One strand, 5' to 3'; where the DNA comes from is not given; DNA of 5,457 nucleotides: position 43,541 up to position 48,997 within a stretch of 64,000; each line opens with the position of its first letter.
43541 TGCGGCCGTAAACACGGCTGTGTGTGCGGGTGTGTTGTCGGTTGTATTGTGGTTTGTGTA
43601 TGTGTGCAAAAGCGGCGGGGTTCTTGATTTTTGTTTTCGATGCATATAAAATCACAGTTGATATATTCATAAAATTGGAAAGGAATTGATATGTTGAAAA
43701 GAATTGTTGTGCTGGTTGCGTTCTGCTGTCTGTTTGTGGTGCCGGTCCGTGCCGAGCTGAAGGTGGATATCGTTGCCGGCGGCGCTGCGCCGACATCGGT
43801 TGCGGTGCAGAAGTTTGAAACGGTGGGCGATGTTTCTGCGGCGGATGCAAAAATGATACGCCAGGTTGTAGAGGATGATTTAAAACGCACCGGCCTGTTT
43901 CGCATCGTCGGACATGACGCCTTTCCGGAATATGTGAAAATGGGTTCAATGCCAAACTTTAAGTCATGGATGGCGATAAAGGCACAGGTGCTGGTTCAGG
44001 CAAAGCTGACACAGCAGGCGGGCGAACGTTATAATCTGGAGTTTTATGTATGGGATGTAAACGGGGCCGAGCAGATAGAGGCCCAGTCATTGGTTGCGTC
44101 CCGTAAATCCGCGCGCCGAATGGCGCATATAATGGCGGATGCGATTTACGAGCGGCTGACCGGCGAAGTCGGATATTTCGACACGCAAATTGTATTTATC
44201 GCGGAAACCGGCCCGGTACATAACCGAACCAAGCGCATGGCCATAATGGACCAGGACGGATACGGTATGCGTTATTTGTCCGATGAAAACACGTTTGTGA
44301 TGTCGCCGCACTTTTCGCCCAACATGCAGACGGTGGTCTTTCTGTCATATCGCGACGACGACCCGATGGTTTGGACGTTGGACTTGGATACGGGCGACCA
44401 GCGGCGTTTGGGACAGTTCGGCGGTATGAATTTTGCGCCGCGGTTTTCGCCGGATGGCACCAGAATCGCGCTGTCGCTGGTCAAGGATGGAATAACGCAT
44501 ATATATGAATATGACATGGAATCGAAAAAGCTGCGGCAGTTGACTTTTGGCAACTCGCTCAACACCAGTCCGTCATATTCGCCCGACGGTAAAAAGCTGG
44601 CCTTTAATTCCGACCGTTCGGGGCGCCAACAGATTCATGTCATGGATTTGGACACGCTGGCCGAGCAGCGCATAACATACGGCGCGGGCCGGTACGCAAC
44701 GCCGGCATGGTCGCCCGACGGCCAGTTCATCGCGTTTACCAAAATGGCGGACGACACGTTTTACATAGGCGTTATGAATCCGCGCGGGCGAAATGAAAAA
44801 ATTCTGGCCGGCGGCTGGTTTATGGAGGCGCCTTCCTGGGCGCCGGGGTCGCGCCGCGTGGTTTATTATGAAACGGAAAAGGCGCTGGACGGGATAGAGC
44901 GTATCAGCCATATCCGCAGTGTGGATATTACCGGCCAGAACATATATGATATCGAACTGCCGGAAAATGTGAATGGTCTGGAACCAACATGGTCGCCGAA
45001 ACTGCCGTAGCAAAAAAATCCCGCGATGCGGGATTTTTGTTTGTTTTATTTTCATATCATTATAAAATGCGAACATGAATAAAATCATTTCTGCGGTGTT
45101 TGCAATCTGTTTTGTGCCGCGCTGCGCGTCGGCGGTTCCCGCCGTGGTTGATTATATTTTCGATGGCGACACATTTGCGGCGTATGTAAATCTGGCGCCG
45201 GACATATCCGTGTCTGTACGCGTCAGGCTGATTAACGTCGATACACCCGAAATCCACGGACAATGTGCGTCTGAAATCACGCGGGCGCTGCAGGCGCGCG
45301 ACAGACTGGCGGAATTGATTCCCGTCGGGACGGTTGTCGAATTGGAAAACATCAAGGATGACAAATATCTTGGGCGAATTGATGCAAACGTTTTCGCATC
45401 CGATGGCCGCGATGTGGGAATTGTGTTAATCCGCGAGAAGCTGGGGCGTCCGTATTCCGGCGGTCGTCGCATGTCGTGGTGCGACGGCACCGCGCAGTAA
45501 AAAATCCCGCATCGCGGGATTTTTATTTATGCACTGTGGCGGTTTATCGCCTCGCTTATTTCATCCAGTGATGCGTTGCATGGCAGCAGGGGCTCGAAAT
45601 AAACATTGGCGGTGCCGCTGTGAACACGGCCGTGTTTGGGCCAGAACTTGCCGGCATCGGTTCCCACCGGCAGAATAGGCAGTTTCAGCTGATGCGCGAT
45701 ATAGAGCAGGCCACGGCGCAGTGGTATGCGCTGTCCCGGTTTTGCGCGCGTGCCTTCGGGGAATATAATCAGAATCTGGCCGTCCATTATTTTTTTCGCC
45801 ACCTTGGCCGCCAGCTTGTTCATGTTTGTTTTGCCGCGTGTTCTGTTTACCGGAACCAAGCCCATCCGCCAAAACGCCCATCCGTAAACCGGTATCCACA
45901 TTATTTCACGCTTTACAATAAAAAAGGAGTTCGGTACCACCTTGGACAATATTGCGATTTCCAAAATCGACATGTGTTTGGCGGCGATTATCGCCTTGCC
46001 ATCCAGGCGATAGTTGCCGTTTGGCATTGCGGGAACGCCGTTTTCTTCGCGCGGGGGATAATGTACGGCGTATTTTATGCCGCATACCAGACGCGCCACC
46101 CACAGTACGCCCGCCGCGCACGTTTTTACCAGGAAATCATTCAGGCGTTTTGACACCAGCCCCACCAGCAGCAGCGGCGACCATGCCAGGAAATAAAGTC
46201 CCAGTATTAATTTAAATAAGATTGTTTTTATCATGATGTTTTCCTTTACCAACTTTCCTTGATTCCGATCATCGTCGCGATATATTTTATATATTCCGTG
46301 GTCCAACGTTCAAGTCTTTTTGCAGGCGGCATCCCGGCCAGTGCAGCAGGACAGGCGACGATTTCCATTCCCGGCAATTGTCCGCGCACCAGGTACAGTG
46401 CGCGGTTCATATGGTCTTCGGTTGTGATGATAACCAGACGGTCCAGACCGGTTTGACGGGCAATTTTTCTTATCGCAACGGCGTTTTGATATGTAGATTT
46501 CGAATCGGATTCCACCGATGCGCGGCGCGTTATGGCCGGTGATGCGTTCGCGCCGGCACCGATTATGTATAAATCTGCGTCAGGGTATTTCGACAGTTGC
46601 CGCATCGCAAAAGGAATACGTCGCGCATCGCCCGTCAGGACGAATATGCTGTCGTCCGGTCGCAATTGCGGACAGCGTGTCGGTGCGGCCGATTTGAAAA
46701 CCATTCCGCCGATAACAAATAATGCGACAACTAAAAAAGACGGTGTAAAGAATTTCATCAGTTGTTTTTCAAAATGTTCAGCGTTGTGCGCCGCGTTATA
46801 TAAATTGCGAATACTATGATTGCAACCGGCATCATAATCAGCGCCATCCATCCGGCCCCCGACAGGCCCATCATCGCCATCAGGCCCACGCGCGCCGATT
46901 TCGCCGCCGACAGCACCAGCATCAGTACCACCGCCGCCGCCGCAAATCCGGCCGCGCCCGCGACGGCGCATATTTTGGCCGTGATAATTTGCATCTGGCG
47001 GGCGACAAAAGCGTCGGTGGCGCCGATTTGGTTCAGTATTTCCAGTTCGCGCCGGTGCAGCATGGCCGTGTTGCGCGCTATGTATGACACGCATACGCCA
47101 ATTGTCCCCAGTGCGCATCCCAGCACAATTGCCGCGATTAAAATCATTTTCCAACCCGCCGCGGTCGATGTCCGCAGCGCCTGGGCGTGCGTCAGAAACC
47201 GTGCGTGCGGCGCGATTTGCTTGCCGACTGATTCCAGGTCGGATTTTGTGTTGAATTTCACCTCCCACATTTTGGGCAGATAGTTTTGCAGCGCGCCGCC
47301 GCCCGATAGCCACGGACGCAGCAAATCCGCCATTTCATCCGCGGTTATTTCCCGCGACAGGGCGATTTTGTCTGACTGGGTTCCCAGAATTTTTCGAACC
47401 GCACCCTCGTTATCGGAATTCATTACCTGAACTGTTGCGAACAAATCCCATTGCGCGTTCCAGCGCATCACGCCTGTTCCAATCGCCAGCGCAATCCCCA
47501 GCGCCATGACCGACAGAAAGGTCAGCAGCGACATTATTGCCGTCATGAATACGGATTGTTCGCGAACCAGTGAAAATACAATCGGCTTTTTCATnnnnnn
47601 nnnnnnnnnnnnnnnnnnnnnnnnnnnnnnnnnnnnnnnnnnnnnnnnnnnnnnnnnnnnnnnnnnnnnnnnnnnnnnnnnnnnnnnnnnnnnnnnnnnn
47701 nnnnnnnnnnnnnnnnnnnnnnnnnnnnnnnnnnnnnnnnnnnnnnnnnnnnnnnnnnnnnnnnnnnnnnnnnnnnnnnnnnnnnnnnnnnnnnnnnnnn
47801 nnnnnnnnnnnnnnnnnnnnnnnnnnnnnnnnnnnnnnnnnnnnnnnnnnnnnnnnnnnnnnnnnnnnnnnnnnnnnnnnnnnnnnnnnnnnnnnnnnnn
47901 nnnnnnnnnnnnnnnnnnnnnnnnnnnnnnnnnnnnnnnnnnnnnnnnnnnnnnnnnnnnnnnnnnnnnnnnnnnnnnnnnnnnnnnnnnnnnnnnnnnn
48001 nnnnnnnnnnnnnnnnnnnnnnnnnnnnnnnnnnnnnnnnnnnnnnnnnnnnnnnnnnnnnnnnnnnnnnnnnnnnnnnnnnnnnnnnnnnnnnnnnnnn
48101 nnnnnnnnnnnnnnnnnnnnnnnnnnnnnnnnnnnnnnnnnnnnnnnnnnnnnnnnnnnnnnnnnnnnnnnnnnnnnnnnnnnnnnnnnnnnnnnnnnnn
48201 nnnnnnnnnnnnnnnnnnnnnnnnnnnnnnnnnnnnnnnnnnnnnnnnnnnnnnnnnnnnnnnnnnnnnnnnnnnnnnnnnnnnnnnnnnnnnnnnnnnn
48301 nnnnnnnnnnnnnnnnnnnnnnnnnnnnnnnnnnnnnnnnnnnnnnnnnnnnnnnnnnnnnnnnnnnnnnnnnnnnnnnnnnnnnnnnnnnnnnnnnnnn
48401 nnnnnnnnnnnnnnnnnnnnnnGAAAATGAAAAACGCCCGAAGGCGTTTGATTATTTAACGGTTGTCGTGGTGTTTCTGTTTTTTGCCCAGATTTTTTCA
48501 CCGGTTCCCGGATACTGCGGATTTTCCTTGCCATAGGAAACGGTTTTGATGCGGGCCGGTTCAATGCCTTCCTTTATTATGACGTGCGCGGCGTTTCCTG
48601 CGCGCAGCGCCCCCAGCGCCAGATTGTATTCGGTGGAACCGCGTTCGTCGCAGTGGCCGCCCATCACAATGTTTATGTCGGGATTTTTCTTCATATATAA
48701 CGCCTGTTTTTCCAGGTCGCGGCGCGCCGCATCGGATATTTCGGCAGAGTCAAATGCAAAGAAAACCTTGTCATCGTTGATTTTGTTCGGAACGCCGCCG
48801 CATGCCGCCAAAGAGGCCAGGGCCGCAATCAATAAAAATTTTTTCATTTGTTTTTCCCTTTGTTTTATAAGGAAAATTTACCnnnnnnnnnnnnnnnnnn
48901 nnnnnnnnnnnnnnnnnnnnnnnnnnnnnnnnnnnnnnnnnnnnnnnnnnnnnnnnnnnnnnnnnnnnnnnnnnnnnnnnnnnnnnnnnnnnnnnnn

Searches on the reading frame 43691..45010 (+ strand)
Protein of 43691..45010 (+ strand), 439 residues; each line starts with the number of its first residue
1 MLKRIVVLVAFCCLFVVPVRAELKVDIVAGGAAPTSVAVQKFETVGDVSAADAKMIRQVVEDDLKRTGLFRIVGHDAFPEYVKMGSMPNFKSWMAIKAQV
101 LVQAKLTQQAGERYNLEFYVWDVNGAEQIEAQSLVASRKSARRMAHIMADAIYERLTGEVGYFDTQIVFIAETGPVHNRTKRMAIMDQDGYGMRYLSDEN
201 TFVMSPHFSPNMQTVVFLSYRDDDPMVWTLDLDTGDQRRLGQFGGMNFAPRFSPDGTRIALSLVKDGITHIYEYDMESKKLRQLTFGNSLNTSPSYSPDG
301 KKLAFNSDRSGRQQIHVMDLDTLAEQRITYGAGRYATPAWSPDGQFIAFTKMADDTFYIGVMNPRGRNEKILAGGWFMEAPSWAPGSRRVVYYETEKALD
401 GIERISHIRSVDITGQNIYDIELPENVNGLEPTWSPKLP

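Call 69: search_protein_families(library=pfam, proteins=[window:43691-45010:+], max_evalue=0.001)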
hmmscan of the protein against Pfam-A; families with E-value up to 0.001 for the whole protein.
window:43691-45010:+ (439 aa): 6 families
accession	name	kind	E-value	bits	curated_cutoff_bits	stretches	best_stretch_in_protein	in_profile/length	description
PF07676.18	PD40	-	1.4e-26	92.2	20.9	3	281-316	1-37/38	WD40-like Beta Propeller Repeat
PF04052.18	TolB_N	-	5.6e-22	78.3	22.4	1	23-128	1-105/106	TolB amino-terminal domain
PF25174.1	Beta-prop_THOC3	-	2.1e-11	43.8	305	2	252-352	54-149/272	THOC3 beta-propeller domain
PF00930.27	DPPIV_N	-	1e-08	34.8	22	0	252-331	242-326/354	Dipeptidyl peptidase IV (DPP IV) N-terminal region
PF25460.1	Beta-prop_Aladin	-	5.6e-05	22.9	171.1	0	253-359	119-221/340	Aladin seven-bladed propeller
PF14583.12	Pectate_lyase22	-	0.00058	19.1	30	0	251-329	42-118/386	Oligogalacturonate lyase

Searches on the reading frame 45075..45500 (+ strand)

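Call 69: search_protein_families(library=pfam, proteins=[window:45075-45500:+], max_evalue=0.001)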
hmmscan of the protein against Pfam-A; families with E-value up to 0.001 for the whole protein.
window:45075-45500:+ (141 aa): 1 family
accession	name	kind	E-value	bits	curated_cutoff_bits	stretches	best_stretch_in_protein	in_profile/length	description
PF00565.23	SNase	-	0.00024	22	21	1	49-123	1-73/107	Staphylococcal nuclease homologue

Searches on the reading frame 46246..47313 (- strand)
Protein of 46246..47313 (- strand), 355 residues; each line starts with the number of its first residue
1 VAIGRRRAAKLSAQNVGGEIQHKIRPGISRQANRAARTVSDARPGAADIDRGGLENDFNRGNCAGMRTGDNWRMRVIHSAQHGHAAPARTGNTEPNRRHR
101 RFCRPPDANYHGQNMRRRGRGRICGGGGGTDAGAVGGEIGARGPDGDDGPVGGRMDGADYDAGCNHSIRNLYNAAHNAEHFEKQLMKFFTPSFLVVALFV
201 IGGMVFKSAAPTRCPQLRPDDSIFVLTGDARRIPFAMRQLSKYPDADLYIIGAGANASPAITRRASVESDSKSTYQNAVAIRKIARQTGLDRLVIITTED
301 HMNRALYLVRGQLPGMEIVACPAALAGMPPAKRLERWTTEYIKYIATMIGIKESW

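Call 70: search_protein_families(library=pfam, proteins=[window:46246-47313:-], max_evalue=0.001)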
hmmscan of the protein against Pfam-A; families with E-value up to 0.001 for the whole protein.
window:46246-47313:- (355 aa): 1 family
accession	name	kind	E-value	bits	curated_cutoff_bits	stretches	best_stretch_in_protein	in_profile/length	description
PF02698.23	DUF218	-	1.3e-08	35.3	27.6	1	263-342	58-132/133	DUF218 domain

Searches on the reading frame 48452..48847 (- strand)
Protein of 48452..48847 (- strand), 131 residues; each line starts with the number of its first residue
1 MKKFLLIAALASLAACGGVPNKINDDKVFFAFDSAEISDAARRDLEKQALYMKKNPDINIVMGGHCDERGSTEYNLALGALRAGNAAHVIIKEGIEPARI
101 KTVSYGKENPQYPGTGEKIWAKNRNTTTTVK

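Call 70: search_protein_families(library=pfam, proteins=[window:48452-48847:-], max_evalue=0.001)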
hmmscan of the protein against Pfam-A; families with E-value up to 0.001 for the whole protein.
window:48452-48847:- (131 aa): 1 family
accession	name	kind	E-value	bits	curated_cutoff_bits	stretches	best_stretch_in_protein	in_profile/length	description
PF00691.25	OmpA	-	7e-19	68.4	27.2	1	29-118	1-92/98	OmpA family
